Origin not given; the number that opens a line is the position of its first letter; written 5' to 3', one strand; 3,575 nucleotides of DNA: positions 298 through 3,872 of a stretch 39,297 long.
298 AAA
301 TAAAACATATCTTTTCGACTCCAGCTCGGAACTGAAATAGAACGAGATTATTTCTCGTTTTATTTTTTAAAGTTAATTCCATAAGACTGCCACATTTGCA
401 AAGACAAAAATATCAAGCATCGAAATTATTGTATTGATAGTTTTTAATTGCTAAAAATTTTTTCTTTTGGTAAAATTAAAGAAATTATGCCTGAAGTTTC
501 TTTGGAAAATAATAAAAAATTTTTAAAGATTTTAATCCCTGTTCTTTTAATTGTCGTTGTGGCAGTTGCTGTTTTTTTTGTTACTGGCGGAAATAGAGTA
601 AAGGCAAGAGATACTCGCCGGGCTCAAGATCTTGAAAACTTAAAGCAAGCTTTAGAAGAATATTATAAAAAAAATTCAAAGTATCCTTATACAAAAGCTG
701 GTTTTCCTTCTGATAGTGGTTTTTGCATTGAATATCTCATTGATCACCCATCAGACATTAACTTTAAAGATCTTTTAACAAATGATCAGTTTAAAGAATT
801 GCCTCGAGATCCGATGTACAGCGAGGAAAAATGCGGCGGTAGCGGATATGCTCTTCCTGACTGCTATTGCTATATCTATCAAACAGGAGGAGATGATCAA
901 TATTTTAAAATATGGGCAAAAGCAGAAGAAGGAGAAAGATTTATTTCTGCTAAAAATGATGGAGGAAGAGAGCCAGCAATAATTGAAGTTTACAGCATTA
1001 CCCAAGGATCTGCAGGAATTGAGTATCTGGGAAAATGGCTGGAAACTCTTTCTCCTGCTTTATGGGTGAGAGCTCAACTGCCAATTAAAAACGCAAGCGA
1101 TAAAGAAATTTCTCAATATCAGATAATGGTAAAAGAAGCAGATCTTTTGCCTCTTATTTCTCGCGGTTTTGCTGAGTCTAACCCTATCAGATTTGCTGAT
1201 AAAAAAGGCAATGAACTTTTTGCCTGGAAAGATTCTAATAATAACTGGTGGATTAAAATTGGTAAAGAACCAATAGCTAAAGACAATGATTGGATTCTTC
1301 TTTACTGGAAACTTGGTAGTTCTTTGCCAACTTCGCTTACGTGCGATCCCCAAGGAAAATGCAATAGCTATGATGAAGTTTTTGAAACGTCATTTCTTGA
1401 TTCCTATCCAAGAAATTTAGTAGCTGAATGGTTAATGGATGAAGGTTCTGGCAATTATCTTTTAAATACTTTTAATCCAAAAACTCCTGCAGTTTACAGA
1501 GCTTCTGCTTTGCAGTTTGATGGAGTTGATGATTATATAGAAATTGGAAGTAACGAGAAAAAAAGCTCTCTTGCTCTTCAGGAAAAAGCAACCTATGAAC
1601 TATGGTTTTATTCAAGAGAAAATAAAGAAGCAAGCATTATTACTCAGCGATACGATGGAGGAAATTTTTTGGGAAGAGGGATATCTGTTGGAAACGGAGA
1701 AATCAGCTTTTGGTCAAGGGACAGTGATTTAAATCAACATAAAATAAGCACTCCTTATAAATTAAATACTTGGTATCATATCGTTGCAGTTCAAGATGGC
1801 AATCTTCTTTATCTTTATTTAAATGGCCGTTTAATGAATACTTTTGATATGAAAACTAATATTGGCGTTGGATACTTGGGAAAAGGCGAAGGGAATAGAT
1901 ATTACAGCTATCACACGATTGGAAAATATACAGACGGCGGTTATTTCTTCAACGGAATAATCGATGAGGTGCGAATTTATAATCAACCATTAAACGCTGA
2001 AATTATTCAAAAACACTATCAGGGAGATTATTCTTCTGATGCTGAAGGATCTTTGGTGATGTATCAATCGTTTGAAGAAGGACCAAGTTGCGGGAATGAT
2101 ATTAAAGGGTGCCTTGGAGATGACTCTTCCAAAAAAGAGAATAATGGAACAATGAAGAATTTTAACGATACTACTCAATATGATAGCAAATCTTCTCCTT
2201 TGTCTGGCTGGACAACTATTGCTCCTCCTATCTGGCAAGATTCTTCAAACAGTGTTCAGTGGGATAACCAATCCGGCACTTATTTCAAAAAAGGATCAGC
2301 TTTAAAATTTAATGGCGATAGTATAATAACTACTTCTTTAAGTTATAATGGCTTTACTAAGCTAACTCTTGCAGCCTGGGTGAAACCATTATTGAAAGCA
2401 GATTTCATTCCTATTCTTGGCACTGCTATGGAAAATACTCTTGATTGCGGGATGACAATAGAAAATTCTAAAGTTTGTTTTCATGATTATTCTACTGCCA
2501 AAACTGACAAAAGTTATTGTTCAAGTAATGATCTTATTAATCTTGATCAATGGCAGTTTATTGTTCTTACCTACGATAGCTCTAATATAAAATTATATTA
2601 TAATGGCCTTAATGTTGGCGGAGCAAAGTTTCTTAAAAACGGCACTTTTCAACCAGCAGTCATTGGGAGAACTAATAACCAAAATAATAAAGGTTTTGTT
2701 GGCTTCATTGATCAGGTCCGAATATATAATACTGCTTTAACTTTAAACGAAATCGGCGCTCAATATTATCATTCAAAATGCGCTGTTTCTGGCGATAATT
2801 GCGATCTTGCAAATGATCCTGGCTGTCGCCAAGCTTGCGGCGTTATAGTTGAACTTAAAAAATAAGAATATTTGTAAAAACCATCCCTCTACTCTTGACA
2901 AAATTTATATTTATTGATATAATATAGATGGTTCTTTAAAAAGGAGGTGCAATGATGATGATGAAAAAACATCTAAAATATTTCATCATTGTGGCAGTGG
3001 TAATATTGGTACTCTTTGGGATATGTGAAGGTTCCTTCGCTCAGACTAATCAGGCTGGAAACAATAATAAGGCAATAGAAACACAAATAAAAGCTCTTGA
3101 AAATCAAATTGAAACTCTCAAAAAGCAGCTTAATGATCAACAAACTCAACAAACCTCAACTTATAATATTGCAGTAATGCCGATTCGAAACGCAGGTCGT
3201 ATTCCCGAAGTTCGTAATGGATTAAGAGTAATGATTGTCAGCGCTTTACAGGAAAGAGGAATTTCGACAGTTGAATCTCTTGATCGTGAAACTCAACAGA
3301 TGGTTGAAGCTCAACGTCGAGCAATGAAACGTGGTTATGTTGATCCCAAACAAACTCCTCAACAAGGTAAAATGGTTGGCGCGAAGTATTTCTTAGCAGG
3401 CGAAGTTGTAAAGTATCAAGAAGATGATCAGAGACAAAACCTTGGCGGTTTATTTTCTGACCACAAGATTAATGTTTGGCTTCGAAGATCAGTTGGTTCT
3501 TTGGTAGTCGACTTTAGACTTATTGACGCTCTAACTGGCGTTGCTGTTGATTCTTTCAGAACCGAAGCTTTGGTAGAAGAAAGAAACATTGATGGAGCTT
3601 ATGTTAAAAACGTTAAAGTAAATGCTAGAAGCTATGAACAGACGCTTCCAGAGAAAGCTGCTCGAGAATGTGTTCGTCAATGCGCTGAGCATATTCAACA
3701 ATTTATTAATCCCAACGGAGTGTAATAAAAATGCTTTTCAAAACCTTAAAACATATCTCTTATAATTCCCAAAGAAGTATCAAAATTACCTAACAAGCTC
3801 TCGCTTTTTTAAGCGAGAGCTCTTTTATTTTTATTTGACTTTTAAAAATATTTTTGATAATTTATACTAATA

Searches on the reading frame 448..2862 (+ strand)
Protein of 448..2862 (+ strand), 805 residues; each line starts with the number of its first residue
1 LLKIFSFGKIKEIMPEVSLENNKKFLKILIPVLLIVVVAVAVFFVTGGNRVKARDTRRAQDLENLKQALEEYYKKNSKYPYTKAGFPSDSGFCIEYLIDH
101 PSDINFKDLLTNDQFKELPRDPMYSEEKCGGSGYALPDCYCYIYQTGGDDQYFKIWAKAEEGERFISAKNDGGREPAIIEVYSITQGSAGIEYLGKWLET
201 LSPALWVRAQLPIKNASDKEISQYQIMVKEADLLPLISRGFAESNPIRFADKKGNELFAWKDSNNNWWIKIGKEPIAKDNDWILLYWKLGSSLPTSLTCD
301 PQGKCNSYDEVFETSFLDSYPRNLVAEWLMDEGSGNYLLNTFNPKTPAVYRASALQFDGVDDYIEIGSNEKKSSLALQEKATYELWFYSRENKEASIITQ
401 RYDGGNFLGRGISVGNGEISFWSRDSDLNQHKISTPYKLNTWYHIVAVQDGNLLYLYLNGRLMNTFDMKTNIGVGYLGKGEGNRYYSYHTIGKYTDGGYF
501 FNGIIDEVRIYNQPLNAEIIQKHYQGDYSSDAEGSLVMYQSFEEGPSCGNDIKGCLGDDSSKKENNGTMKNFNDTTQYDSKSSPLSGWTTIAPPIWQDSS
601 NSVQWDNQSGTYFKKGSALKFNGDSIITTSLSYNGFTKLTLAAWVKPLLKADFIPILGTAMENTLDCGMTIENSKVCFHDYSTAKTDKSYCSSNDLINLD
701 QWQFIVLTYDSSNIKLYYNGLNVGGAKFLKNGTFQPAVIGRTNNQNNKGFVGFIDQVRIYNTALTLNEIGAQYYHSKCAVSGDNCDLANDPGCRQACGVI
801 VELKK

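Call 37: search_protein_families(library=pfam, proteins=[window:448-2862:+], max_evalue=0.00001)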
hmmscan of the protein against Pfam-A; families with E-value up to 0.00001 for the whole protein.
window:448-2862:+ (805 aa): 1 family
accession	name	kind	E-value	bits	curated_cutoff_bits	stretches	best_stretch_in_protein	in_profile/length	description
PF13385.13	Laminin_G_3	-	5.4e-44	150.4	27.6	2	358-520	1-150/151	Concanavalin A-like lectin/glucanases superfamily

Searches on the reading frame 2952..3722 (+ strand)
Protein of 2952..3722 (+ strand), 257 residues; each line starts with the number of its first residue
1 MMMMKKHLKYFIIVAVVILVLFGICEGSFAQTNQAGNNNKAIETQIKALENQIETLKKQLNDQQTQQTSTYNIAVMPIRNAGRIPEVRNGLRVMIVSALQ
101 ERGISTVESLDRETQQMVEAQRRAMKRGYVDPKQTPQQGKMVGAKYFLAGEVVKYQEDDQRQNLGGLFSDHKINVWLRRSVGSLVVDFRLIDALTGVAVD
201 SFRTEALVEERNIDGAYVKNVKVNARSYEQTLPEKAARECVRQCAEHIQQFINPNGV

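Call 37: search_protein_families(library=pfam, proteins=[window:2952-3722:+], max_evalue=0.00001)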
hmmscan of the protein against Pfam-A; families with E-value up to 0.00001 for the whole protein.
window:2952-3722:+ (257 aa): 1 family
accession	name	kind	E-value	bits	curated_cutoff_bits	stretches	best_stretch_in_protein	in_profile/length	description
PF03783.19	CsgG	-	6.7e-12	45.6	20.8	1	68-252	7-201/210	Curli production assembly/transport component CsgG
